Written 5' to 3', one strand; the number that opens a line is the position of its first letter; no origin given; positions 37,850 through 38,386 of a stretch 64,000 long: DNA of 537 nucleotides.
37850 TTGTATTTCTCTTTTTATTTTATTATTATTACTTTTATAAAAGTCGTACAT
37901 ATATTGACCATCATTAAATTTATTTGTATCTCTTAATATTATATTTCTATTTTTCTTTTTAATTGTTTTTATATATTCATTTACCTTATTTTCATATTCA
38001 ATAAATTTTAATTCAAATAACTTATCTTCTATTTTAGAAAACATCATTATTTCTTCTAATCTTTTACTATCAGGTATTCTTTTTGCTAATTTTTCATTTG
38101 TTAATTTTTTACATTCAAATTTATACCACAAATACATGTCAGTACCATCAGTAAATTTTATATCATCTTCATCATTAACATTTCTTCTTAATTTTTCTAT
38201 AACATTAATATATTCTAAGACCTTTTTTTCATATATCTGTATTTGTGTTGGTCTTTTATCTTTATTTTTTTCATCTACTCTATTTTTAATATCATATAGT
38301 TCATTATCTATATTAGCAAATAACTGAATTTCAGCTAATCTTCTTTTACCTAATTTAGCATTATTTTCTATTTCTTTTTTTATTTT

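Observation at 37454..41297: Three tandem paralogous genes built only of helicase-associated (HA)-like repeats, with no catalytic domain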

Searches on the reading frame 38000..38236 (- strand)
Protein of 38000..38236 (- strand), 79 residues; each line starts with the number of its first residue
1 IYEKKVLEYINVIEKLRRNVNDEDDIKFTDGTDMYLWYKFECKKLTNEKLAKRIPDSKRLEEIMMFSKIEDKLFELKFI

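Call 20: search_protein_representatives(alignment_id=A1)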
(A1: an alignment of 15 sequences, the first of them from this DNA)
Query: 15 sequences, 79 profile positions. Proteins with E-value up to 0.001 (for the whole library): 94; up to 1e-10: 49; up to 1e-30: 20. The best 94 are listed.
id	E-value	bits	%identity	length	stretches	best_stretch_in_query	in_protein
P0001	2.3e-161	540.2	-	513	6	2-78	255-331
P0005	2.1e-120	409.0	-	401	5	2-78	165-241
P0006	1.4e-116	396.7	-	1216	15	2-75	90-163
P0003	4.3e-102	350.3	-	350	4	1-78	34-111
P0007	6.6e-76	266.4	-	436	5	2-77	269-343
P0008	1.9e-65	232.9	-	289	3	1-79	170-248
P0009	9.8e-63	224.2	-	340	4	1-79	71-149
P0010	1.1e-57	208.0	-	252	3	1-78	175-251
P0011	2.4e-48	178.1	-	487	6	2-75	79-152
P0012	2.5e-46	171.6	-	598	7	4-63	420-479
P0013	5.3e-46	170.6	-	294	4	1-76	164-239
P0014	3.2e-45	168.0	-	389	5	2-76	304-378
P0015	6.9e-40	151.0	-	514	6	2-71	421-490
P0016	3.4e-37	142.3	-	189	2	2-78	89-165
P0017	4.8e-37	141.9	-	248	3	2-77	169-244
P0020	1.1e-34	134.3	-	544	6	2-76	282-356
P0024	1.1e-28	115.1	-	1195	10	23-53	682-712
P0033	2.7e-19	85.0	-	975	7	18-52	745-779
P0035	1.4e-17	79.5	-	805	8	5-53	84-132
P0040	2.2e-14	69.2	-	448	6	21-47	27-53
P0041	6.3e-14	67.8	-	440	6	21-56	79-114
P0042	1.3e-12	63.6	-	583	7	3-52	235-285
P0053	2.1e-10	56.5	-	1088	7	12-66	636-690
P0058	2.2e-07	46.8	-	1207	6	5-50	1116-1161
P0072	5.5e-06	42.3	-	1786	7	3-52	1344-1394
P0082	4.9e-05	39.3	-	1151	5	24-43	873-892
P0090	2.2e-04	37.2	-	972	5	22-58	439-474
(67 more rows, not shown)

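Call 23: search_protein_families(library=pfam, alignment_id=A2, max_evalue=0.01)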
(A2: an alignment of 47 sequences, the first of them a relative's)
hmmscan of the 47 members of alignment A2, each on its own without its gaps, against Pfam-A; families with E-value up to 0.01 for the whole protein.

A. member 1, P0024 (1195 aa): 14 families
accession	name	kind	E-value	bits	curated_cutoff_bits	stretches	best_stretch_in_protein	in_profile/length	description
PF03457.19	HA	-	3.7e-20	72.4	28.4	0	935-980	4-46/64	Helicase associated domain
PF04851.21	ResIII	-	9.8e-18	65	22.5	1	14-155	4-162/164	Type III restriction enzyme, res subunit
PF00270.35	DEAD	-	6.3e-10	39.5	26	1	27-155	9-160/167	DEAD/DEAH box helicase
PF18766.7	SWI2_SNF2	-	2e-08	34.6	26.7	1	22-224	6-218/221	SWI2/SNF2 ATPase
PF18815.6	AFP_2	-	5.1e-08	33.4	25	0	956-971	35-48/52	Bacterial antifreeze protein repeat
PF12017.13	Tnp_P_element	-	9.5e-07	29.6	23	0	567-617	20-69/73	Transposable element P transposase-like, HTH domain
PF06594.17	HCBP_related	-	1.1e-06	29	21.4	0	822-831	29-38/42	Haemolysin-type calcium binding protein related domain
PF00271.37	Helicase_C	-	1.2e-06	29.1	23.5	1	249-366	5-106/110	Helicase conserved C-terminal domain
PF13401.12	AAA_22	-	2.7e-05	25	27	1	40-135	13-103/130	AAA domain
PF13245.12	AAA_19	-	0.00017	22.2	25.1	1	31-140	10-115/134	AAA domain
PF20720.3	nSTAND3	-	0.00035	20.8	27.2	1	21-81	6-64/155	Novel STAND NTPase 3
PF07202.18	Tcp10_C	-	0.0014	18.7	36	0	678-690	19-30/35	T-complex protein 10 C-terminus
PF22585.3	Sialidase-like_CBM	-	0.002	18.5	27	0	600-623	23-46/156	Sialidase-like, CBM domain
PF02562.22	PhoH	-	0.0077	16.2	27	0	23-77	10-64/205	PhoH-like protein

B. families by the number of members that match (of 47 scanned): 60 families (the first 25 are shown)
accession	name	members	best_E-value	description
PF04851.21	ResIII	10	1.2e-21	Type III restriction enzyme, res subunit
PF00271.37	Helicase_C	10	1e-13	Helicase conserved C-terminal domain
PF00270.35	DEAD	9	4.2e-12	DEAD/DEAH box helicase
PF03457.19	HA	6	9.2e-180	Helicase associated domain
PF18766.7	SWI2_SNF2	4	2e-08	SWI2/SNF2 ATPase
PF13245.12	AAA_19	3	0.00017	AAA domain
PF15016.13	C5orf34_C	2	5.2e-10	C5orf34 C-terminal domain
PF13156.12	Mrr_cat_2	2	3.3e-09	Restriction endonuclease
PF18815.6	AFP_2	2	5.1e-08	Bacterial antifreeze protein repeat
PF06594.17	HCBP_related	2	1.1e-06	Haemolysin-type calcium binding protein related domain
PF13401.12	AAA_22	2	2.7e-05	AAA domain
PF20720.3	nSTAND3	2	6.2e-05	Novel STAND NTPase 3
PF02562.22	PhoH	2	0.00093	PhoH-like protein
PF07202.18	Tcp10_C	2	0.0014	T-complex protein 10 C-terminus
PF07803.16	GSG-1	1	3.1e-07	GSG1-like protein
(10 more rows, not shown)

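Call 24: search_protein_families(library=pfam, alignment_id=A3, max_evalue=0.01)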
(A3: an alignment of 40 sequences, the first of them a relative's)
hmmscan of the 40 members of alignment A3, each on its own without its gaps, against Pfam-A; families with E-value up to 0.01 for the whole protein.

A. member 1, P0006 (1216 aa): 0 families

B. families by the number of members that match (of 40 scanned): 9 families
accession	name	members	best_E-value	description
PF11637.13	UvsW-1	2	0.00088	UvsW.1 domain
PF12652.12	CotJB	1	2e-07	CotJB protein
PF20669.3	Exo70_N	1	0.00095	Exocyst complex component Exo70 N-terminal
PF02582.19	DUF155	1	0.0021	RMND1/Sif2-Sif3/Mrx10, DUF155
PF01452.22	Rota_NSP4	1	0.0044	Rotavirus non structural protein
PF18072.6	FGAR-AT_linker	1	0.0045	Formylglycinamide ribonucleotide amidotransferase linker domain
PF21757.2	DUF6870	1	0.0048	Family of unknown function (DUF6870)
PF20175.3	Tra1_central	1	0.0051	Tra1 HEAT repeat central region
PF00640.29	PID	1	0.0088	Phosphotyrosine interaction domain (PTB/PID)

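Call 26: search_protein_families(library=pfam, proteins=[P0033, P0035, P0053, P0058, P0072, P0082, P0090, P0040, P0041, P0042], max_evalue=0.001)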
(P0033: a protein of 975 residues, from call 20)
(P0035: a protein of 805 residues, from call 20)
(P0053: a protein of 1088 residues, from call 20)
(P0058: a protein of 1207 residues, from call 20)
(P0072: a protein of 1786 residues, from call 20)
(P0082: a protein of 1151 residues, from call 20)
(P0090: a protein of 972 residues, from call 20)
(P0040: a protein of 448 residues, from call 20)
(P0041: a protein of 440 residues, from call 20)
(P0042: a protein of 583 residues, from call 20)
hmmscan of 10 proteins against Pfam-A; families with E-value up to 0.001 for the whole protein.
P0033 (975 aa): 5 families
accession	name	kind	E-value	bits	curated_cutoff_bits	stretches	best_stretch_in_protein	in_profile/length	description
PF04851.21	ResIII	-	3.7e-19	69.7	22.5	1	4-146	3-162/164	Type III restriction enzyme, res subunit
PF00270.35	DEAD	-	1.4e-08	35.1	26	1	21-145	12-159/167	DEAD/DEAH box helicase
PF18766.7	SWI2_SNF2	-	9.5e-07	29.1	26.7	1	13-215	10-218/221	SWI2/SNF2 ATPase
PF00271.37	Helicase_C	-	3e-06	27.9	23.5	1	239-355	10-106/110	Helicase conserved C-terminal domain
PF09373.15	PMBR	-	1.9e-05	25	24.9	0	809-824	15-30/33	Pseudomurein-binding repeat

P0035 (805 aa): 4 families
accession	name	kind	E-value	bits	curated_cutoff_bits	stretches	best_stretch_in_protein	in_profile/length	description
PF16156.12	DUF4864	-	1e-05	26.2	27.1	0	130-186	21-77/117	Domain of unknown function (DUF4864)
PF23248.1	KH_PARP14_2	-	5.3e-05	23.4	27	0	141-159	45-63/72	PARP14, second type I KH domain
PF24505.1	Ig_TMEM131homol_6th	-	0.00019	22.2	28.3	0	93-115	9-31/63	TMEM131 homolog sixth Ig-like domain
PF18802.6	CxC1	-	0.00024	21.7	26.9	0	355-385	39-70/105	CxC1 like cysteine cluster associated with KDZ transposases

P0053 (1088 aa): 5 families
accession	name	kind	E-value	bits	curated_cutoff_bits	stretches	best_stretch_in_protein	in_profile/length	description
PF04851.21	ResIII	-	1.5e-10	41.6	22.5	1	6-160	5-163/164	Type III restriction enzyme, res subunit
PF00270.35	DEAD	-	3.4e-06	27.3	26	1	8-160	3-161/167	DEAD/DEAH box helicase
PF00271.37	Helicase_C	-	8.4e-06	26.5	23.5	1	212-306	18-109/110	Helicase conserved C-terminal domain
PF03457.19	HA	-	0.00012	22.7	28.4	0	744-794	6-60/64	Helicase associated domain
PF07660.19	STN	-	0.00044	20.4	28.4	0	441-466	12-37/52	Secretin and TonB N terminus short domain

P0058 (1207 aa): 1 family
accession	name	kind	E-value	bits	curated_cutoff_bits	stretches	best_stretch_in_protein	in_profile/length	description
PF03457.19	HA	-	9.2e-180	583.7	28.4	11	601-664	2-64/64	Helicase associated domain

P0072 (1786 aa): 4 families
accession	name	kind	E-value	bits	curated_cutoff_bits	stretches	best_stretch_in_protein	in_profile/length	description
PF04851.21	ResIII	-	1.2e-21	77.7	22.5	1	537-698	2-164/164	Type III restriction enzyme, res subunit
PF00270.35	DEAD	-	7.4e-11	42.5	26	1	541-701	2-165/167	DEAD/DEAH box helicase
PF15016.13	C5orf34_C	-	7.4e-06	26.1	27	0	1618-1656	27-67/82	C5orf34 C-terminal domain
PF00271.37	Helicase_C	-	0.00055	20.6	23.5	0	944-1016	38-106/110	Helicase conserved C-terminal domain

P0082 (1151 aa): 6 families
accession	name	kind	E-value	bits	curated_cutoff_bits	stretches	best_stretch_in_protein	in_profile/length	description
PF03457.19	HA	-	1.2e-49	166.9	28.4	6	1012-1056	25-64/64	Helicase associated domain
PF04851.21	ResIII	-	2e-17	64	22.5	1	196-401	3-163/164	Type III restriction enzyme, res subunit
PF00271.37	Helicase_C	-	1.5e-10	41.7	23.5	1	485-590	7-109/110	Helicase conserved C-terminal domain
PF00270.35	DEAD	-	4.6e-09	36.7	26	1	198-401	1-161/167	DEAD/DEAH box helicase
PF18766.7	SWI2_SNF2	-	7e-05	23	26.7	1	326-446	110-188/221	SWI2/SNF2 ATPase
PF13156.12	Mrr_cat_2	-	0.00027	21.3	22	1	80-139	18-77/127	Restriction endonuclease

P0090 (972 aa): 5 families
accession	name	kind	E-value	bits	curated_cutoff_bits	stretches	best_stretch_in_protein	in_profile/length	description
PF04851.21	ResIII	-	3.4e-16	60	22.5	1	1-146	2-164/164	Type III restriction enzyme, res subunit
PF00271.37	Helicase_C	-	5.7e-12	46.3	23.5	1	233-343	4-106/110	Helicase conserved C-terminal domain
PF00270.35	DEAD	-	7e-11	42.6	26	1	17-146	11-162/167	DEAD/DEAH box helicase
PF20720.3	nSTAND3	-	6.2e-05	23.2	27.2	1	8-75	4-66/155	Novel STAND NTPase 3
PF02562.22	PhoH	-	0.00093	19.2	27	0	7-63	8-61/205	PhoH-like protein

P0040 (448 aa): 0 families

P0041 (440 aa): 4 families
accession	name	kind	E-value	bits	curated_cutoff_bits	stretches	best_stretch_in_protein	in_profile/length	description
PF03457.19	HA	-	4.2e-12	46.6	28.4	0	196-253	4-56/64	Helicase associated domain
PF19111.5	DUF5798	-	4.6e-06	27.2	27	0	97-135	39-77/89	Family of unknown function (DUF5798)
PF12644.12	DUF3782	-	3.2e-05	24.4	24.4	0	98-138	12-52/78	Protein of unknown function (DUF3782)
PF18815.6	AFP_2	-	0.00025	21.6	25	0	217-231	33-47/52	Bacterial antifreeze protein repeat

P0042 (583 aa): 5 families
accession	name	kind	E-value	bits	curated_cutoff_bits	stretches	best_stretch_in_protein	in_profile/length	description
PF15016.13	C5orf34_C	-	5.2e-10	39.4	27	0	93-131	27-67/82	C5orf34 C-terminal domain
PF17644.7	30K_MP_core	-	1.2e-05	25.7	25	0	274-299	7-32/138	Jelly-roll domain of 30K viral movement proteins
PF08381.16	BRX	-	0.00049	19.9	24.5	0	95-114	36-54/56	Transcription factor regulating root and shoot growth via Pin3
PF05377.16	FlaC_arch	-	0.00053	20.8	27.8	0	194-207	42-55/55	Flagella accessory protein C (FlaC)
PF13085.11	Fer2_3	-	0.00088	19.7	27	0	49-92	6-51/107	2Fe-2S iron-sulfur cluster binding domain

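Call 41: find_homologous_proteins(query=A1, max_evalue=0.001)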
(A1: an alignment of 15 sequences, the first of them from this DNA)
Query A1 (15 sequences): 511 candidates shared short words with the query, none scored E <= 0.001.

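Call 42: find_encoding_contigs(protein=P0006, flank=10000, max_places=4)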
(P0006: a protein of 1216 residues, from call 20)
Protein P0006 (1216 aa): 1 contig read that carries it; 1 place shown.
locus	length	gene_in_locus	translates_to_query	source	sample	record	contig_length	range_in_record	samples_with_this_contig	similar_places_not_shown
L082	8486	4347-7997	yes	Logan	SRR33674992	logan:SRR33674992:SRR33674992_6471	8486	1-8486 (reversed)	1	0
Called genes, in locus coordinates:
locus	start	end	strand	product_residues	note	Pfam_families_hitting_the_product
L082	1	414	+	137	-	?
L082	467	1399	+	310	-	PF01699:Na_Ca_ex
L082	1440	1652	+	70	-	PF03840:SecG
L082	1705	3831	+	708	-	PF08206:OB_RNB, PF17876:CSD2, PF00773:RNB, PF00575:S1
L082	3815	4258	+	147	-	PF01668:SmpB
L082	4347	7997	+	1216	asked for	-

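Call 44: find_encoding_contigs(protein=P0007, flank=10000, max_places=3)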
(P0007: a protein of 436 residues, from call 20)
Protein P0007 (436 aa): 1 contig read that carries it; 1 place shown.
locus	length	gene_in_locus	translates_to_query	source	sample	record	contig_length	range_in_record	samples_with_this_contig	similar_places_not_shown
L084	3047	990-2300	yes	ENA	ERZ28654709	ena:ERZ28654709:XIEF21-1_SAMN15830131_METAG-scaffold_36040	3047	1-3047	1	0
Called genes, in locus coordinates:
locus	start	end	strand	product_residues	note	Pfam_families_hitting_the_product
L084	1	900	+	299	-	?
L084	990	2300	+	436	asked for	-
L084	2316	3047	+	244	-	?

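Call 45: find_encoding_contigs(protein=P0011, flank=10000, max_places=3)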
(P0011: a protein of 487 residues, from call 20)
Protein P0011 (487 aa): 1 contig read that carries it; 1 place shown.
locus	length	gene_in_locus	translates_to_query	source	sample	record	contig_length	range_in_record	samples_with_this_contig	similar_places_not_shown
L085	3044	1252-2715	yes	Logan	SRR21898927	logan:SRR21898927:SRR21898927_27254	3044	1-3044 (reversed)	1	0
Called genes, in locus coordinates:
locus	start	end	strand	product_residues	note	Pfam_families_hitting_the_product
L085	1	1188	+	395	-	?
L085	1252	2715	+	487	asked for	-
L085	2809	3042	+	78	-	?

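Call 46: find_encoding_contigs(protein=P0012, flank=10000, max_places=3)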
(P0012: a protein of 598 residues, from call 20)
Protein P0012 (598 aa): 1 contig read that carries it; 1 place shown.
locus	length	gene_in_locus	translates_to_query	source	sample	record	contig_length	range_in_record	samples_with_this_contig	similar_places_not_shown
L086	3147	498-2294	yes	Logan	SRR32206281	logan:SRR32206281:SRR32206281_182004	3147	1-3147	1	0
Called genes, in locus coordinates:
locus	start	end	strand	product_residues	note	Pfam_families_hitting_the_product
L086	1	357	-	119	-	?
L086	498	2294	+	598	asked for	-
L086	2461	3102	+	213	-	PF14378:PAP2_3 (faint), PF01569:PAP2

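Call 47: find_encoding_contigs(protein=P0020, flank=10000, max_places=3)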
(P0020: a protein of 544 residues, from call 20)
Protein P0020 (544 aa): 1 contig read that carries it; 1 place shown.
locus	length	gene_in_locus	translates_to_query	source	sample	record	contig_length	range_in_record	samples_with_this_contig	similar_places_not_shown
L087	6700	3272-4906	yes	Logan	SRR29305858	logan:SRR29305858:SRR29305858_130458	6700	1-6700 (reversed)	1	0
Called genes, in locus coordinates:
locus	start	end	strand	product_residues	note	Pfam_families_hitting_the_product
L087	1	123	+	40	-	?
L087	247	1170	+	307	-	-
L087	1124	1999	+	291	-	-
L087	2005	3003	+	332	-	PF12224:Amidoligase_2 (weak)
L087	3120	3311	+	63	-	-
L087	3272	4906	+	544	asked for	-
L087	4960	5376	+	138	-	-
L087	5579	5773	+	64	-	PF13451:zf_Tbcl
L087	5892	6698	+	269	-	?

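Call 49: search_protein_families(library=pfam, proteins=[L084:1-900:+, L085:1-1188:+, L087:247-1170:+, L087:1124-1999:+, L087:2005-3003:+, L087:4960-5376:+, L087:5892-6698:+, L085:2809-3042:+, L086:1-357:-], max_evalue=0.001)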
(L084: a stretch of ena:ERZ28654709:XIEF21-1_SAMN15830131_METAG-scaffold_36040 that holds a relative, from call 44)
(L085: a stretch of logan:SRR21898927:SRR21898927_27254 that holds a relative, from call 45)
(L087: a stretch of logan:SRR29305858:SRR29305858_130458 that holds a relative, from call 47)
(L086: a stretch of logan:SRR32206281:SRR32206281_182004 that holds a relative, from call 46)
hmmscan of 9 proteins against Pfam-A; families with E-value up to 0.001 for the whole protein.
L084:1-900:+ (299 aa): 0 families

L085:1-1188:+ (395 aa): 7 families
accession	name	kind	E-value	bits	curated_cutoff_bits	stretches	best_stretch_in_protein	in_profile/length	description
PF16921.10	Tex_YqgF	-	1.2e-53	181.3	27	1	1-120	7-126/126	Tex protein YqgF-like domain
PF12836.13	HHH_3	-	1.4e-20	73.6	27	1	160-224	1-65/65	Helix-hairpin-helix motif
PF17674.7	HHH_9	-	1.4e-18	68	23.1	1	230-302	1-70/70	HHH domain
PF00575.29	S1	-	1.9e-13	51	22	1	320-391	2-73/74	S1 RNA binding domain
PF14635.12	HHH_7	-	9e-12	45.7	27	1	136-226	8-104/104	Helix-hairpin-helix motif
PF23459.1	S1_RRP5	-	7.7e-08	33.2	27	1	320-391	1-72/72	RRP5 S1 domain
PF14639.11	YqgF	-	3e-07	30.8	35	1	18-127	32-147/150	Holliday-junction resolvase-like of SPT6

L087:247-1170:+ (307 aa): 0 families

L087:1124-1999:+ (291 aa): 0 families

L087:2005-3003:+ (332 aa): 1 family
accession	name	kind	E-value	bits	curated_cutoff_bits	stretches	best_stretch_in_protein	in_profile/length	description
PF12224.13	Amidoligase_2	-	6.9e-08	33.1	22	1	86-252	75-244/245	Putative amidoligase enzyme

L087:4960-5376:+ (138 aa): 0 families

L087:5892-6698:+ (269 aa): 4 families
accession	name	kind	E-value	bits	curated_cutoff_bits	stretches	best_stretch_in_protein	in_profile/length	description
PF00005.33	ABC_tran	-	1.4e-33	116.8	25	1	24-172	1-136/137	ABC transporter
PF02463.25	SMC_N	-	1.3e-06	28.4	40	1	18-210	9-206/220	RecF/RecN/SMC N terminal domain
PF13304.12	AAA_21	-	1.4e-05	25.8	27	0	144-205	237-302/304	AAA domain, putative AbiEii toxin, Type IV TA system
PF04851.21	ResIII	-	0.00034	21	22.5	0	150-262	7-111/164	Type III restriction enzyme, res subunit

L085:2809-3042:+ (78 aa): 0 families

L086:1-357:- (119 aa): 0 families

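Call 50: search_protein_families(library=phrogs, proteins=[L087:247-1170:+, L087:1124-1999:+, L087:2005-3003:+, L087:4960-5376:+, L087:5892-6698:+, P0006, P0020], max_evalue=0.001)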
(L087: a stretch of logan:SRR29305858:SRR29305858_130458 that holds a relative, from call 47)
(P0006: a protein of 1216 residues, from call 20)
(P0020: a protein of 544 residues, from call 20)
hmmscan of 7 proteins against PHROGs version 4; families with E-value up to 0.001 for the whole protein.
L087:247-1170:+ (307 aa): 0 families

L087:1124-1999:+ (291 aa): 0 families

L087:2005-3003:+ (332 aa): 0 families

L087:4960-5376:+ (138 aa): 0 families

L087:5892-6698:+ (269 aa): 8 families
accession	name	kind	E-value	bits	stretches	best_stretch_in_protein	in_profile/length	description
phrog_293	-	moron, auxiliary metabolic gene and host takeover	5.8e-73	247.4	1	4-232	136-358/1058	ABC transporter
phrog_2392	-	moron, auxiliary metabolic gene and host takeover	6.8e-42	144.7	1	5-225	480-697/726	ABC transporter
phrog_23675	-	unknown function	1.6e-14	54.9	1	116-227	12-122/143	-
phrog_7507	-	unknown function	2.9e-07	31.2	1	161-222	405-466/483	-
phrog_77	-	DNA, RNA and nucleotide metabolism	1.3e-06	28.2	1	159-222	881-951/967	SbcC-like subunit of palindrome specific endonuclease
phrog_9802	-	unknown function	2.7e-06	27.7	0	144-220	255-342/438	-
phrog_11143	-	unknown function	3.4e-06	27.3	0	117-199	82-169/357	-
phrog_21263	-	unknown function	1.2e-05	24.6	0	118-204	800-891/940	-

P0006 (1216 aa): 0 families

P0020 (544 aa): 0 families

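Call 59: search_solved_structures(query=A1, max_evalue=10, show_alignments=3)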
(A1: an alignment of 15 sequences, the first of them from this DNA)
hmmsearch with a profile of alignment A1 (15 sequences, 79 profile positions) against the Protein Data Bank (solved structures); distinct sequences matched with E-value up to 10: 6.
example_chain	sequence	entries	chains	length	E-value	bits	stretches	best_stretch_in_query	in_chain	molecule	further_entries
3miw_B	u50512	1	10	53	0.14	15.4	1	45-75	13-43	Non-structural glycoprotein 4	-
5y9r_A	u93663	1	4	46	0.73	13.1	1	45-74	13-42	Nonstructural protein 4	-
4zry_A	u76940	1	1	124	2.3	11.4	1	31-64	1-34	Keratin, type I cytoskeletal 10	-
4uus_A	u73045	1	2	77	2.9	11.1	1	34-61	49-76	HOMEOTIC PROTEIN ULTRABITHORAX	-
4c2m_B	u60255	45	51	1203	3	11.1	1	3-45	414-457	DNA-DIRECTED RNA POLYMERASE I SUBUNIT RPA135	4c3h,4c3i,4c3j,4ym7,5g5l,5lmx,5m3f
4cyc_A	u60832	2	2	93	5.6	10.2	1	34-61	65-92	HOMEOTIC PROTEIN ULTRABITHORAX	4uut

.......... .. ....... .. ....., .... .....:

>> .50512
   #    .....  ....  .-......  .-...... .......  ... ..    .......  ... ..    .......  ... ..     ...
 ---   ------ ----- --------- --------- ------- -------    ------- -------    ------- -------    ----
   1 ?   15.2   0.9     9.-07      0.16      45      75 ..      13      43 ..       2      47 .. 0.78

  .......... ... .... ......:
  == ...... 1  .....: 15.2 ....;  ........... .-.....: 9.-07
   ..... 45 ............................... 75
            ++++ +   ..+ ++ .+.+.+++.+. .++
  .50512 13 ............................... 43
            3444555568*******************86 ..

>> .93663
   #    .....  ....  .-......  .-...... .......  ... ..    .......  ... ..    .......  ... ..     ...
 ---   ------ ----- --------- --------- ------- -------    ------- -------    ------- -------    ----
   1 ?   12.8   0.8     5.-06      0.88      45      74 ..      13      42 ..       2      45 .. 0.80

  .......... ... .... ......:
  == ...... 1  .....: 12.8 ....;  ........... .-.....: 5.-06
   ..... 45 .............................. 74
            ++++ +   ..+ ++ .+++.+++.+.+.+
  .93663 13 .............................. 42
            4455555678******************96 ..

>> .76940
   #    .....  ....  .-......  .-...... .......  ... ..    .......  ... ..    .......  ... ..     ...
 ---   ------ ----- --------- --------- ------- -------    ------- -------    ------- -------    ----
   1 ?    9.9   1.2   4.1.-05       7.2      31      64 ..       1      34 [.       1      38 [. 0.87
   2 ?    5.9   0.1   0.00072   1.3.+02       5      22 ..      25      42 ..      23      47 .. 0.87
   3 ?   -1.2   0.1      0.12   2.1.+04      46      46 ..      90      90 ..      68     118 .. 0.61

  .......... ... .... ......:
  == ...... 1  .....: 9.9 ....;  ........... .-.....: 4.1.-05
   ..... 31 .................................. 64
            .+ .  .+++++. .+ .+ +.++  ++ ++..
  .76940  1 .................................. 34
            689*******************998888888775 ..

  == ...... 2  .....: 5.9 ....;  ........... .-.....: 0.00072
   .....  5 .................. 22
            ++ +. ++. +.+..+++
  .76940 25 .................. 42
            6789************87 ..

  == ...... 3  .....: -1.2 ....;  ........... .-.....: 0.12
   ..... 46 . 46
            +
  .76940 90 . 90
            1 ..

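Call 73: predict_structure(alignment_id=A6)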
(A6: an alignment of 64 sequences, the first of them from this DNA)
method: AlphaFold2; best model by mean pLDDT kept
length: 79 residues; sequences in the alignment: 64
mean_pLDDT: 97.3   pTM: 0.85
mean pLDDT of the five models: 97.3, 97.0, 96.8, 96.6, 96.5
residues with pLDDT >= 90: 77; 70-90: 1; 50-70: 1; < 50: 0
segments of 3 or more residues with pLDDT < 50: none
pLDDT, mean of each block of 10 residues (from residue 1): 98 98 98 98 98 98 98 92
secondary structure, 60 per line:
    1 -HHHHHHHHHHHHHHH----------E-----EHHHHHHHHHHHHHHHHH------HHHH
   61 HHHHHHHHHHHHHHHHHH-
elements in order: H2-16 H34-50 H57-78
